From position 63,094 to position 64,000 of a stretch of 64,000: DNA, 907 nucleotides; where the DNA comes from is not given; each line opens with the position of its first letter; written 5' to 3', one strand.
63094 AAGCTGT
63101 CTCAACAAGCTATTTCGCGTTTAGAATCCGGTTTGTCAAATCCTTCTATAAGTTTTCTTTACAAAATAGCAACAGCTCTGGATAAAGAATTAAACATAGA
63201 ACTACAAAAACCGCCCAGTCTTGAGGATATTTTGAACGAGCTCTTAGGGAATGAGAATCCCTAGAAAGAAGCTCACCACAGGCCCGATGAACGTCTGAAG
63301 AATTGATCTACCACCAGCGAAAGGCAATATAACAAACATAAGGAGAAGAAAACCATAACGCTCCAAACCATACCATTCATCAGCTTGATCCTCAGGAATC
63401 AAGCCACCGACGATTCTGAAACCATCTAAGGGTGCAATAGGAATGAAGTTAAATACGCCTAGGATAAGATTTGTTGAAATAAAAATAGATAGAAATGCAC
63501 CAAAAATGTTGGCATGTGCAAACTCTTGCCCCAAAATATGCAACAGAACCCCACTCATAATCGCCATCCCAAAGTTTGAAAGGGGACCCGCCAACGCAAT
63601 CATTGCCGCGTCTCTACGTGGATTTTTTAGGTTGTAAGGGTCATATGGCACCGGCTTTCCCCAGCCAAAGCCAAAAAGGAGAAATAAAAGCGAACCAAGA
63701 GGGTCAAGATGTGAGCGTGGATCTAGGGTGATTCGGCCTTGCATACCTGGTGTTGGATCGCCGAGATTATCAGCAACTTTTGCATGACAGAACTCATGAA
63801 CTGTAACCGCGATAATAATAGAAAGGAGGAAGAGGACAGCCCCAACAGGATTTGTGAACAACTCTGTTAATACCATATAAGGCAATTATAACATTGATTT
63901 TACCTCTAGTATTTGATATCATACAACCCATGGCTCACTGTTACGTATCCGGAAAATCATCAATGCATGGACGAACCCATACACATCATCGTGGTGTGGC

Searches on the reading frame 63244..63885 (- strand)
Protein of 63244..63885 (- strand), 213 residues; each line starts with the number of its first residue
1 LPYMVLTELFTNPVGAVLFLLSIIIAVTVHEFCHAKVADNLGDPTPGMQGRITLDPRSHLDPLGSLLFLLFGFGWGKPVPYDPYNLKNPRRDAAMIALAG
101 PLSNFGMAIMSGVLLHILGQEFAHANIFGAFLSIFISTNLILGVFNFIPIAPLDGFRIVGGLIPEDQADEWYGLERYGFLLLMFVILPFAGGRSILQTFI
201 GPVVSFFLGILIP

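Call 79: search_protein_families(library=pfam, proteins=[window:63244-63885:-], max_evalue=0.001)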
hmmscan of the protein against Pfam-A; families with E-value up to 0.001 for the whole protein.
window:63244-63885:- (213 aa): 1 family
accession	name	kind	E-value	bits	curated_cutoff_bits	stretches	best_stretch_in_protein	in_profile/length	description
PF02163.28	Peptidase_M50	-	3.5e-10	40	27.2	1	117-164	149-195/221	Peptidase family M50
